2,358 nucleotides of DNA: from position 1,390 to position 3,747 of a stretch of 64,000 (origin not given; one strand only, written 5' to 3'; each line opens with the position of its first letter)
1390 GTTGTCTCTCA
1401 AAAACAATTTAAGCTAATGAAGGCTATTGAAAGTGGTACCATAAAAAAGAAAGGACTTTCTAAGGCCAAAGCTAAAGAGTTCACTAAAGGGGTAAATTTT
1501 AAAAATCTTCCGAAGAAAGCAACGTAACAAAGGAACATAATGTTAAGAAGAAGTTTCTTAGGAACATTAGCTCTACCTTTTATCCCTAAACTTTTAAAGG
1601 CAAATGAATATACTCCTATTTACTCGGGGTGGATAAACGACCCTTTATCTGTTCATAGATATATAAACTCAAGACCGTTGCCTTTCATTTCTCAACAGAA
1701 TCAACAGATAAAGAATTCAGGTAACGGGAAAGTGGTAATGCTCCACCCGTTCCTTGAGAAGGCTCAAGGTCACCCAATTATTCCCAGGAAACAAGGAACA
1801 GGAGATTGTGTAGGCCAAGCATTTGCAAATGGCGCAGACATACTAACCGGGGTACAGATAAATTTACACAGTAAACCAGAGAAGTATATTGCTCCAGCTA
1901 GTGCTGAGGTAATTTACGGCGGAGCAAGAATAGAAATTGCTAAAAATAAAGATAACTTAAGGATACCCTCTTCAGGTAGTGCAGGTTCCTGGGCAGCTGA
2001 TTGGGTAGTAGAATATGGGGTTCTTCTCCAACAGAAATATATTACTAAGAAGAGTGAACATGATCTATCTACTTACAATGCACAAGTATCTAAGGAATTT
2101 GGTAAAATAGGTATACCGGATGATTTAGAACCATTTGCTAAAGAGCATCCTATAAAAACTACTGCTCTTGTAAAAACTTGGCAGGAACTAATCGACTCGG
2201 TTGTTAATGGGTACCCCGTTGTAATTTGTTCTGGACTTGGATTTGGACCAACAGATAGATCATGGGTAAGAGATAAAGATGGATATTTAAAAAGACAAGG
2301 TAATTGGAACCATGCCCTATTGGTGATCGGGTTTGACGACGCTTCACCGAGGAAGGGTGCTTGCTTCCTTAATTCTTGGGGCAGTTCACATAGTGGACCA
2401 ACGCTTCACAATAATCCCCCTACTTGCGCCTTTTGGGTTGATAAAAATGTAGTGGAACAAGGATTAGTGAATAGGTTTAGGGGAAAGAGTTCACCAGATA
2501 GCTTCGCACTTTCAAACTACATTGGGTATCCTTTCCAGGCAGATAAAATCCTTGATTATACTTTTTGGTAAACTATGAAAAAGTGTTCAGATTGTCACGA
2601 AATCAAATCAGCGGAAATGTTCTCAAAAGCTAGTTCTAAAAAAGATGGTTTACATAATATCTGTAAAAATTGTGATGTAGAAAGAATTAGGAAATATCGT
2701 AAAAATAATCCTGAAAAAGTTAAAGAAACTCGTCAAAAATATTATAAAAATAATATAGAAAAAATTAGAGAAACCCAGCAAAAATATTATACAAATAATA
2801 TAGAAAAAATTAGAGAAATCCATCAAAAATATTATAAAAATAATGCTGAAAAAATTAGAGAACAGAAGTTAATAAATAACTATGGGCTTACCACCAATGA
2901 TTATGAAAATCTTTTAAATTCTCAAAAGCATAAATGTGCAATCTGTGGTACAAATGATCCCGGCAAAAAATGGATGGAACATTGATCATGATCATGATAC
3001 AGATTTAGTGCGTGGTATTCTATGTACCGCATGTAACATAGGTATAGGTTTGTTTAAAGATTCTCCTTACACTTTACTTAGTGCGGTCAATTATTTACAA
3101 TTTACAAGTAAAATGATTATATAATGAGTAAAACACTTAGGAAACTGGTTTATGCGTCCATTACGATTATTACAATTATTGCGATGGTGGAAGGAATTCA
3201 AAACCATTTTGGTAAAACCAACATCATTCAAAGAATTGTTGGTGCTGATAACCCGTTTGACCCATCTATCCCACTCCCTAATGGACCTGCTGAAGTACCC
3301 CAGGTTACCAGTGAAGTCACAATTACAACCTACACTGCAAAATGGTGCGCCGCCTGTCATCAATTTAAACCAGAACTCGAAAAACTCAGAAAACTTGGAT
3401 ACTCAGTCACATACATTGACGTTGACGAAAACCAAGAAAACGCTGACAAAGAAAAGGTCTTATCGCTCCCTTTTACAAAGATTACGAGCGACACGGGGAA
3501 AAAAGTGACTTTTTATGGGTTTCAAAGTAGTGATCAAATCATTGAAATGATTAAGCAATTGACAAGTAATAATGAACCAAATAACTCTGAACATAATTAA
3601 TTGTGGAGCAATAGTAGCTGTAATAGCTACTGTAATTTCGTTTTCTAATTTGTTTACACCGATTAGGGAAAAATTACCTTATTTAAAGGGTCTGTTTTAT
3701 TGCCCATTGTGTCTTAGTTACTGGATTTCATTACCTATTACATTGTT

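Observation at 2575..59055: Single-base homopolymer indels are concentrated in nuclease genes, suggesting real inactivation or slippage-dependent control rather than random error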

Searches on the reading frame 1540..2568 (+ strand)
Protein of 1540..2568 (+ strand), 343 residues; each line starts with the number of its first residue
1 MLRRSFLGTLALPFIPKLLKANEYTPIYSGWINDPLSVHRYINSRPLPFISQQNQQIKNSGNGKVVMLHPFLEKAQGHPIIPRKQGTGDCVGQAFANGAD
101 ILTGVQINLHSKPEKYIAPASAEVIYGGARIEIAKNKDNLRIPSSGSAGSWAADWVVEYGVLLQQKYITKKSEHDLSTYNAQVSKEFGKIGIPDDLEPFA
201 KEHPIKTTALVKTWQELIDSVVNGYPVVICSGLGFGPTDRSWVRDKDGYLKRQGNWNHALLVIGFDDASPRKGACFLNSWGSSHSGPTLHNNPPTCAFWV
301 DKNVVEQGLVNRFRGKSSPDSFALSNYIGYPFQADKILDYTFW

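Call 45: find_related_loci(query=window:1540-2568:+, collection=viral_contigs, flank=5000)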
Query window:1540-2568:+ (343 aa) in viral_contigs; peptide patterns used: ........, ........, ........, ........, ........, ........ (x = any residue, [..] = any of these).
18 stretches matched a pattern, but none encodes a relative of the query by tblastn (E <= 1e-3).

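Call 81: search_protein_families(library=phrogs, proteins=[window:1540-2568:+], max_evalue=0.001)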
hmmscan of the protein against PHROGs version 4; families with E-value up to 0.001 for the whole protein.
window:1540-2568:+ (343 aa): 0 families

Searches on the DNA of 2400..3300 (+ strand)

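Call 8: search_dna_similar(query=window:2400-3300:+, collection=phages, mode=near, max_rows=30)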
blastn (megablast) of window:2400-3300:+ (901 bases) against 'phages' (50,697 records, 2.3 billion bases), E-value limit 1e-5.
No match.

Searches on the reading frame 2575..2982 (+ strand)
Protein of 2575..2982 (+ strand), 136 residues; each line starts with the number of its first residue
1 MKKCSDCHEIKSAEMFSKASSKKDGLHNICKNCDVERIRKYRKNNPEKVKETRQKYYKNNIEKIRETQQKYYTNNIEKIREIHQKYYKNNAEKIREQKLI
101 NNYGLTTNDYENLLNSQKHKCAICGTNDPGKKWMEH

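Call 26: list_cluster_members(proteins=[window:2575-2982:+, window:2936-3121:+, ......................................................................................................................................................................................, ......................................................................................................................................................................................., window:10851-11237:+, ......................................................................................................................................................, window:56836-57105:+, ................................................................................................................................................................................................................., window:58699-59052:+, window:58054-58656:+])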
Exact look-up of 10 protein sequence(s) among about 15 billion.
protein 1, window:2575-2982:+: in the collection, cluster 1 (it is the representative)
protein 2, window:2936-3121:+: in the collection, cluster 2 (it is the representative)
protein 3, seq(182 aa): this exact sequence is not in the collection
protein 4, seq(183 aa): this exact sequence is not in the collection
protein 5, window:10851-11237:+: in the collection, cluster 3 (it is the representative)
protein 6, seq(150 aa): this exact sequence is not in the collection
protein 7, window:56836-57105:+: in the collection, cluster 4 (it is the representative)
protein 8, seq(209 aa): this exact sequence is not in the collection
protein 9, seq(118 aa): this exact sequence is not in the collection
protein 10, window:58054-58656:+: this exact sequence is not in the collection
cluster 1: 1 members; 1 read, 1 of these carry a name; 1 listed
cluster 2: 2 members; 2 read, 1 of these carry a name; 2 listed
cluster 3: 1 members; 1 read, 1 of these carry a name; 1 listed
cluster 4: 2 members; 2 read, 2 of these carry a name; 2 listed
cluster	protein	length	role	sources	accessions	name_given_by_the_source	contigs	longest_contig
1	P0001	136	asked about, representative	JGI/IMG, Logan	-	hypothetical protein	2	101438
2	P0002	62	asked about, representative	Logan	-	-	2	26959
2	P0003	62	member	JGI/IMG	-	hypothetical protein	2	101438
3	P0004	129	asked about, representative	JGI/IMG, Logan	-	hypothetical protein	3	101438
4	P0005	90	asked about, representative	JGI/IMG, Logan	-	hypothetical protein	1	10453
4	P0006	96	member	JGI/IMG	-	hypothetical protein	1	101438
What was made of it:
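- No repaired version among about 15 billion proteins, while the fragments are on record from several contigs: call 26.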

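Call 28: find_encoding_contigs(protein=window:2575-2982:+, flank=10000, max_places=10)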
Protein window:2575-2982:+ (136 aa): 3 contigs read that carry it; 2 places shown.
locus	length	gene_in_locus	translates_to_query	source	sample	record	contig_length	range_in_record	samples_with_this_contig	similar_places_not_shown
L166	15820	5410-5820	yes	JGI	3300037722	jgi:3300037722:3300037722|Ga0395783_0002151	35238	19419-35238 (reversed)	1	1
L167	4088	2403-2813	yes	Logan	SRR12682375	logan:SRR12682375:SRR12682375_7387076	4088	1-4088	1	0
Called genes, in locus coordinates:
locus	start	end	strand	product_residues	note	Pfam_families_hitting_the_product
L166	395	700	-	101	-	-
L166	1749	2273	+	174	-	-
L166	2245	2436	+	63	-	-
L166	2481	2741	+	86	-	-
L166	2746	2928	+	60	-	-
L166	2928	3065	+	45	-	-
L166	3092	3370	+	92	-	-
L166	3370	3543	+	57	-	-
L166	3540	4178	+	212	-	-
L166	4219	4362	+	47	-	-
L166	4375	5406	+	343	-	-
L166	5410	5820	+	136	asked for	-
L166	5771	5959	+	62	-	PF02945:Endonuclease_7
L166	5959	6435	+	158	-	PF00085:Thioredoxin, PF13098:Thioredoxin_2 (faint)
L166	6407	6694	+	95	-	-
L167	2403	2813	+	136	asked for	-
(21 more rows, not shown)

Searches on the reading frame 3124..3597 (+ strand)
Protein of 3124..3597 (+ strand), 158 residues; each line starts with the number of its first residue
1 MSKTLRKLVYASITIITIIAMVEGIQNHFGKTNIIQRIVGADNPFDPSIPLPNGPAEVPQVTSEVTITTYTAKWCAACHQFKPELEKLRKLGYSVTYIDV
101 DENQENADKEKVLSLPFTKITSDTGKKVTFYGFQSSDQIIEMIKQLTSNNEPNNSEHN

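Call 42: find_related_loci(query=window:3124-3597:+, collection=viral_contigs, flank=4000)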
Query window:3124-3597:+ (158 aa) in viral_contigs; peptide patterns used: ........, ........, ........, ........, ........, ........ (x = any residue, [..] = any of these).
12 stretches matched a pattern, but none encodes a relative of the query by tblastn (E <= 1e-3).
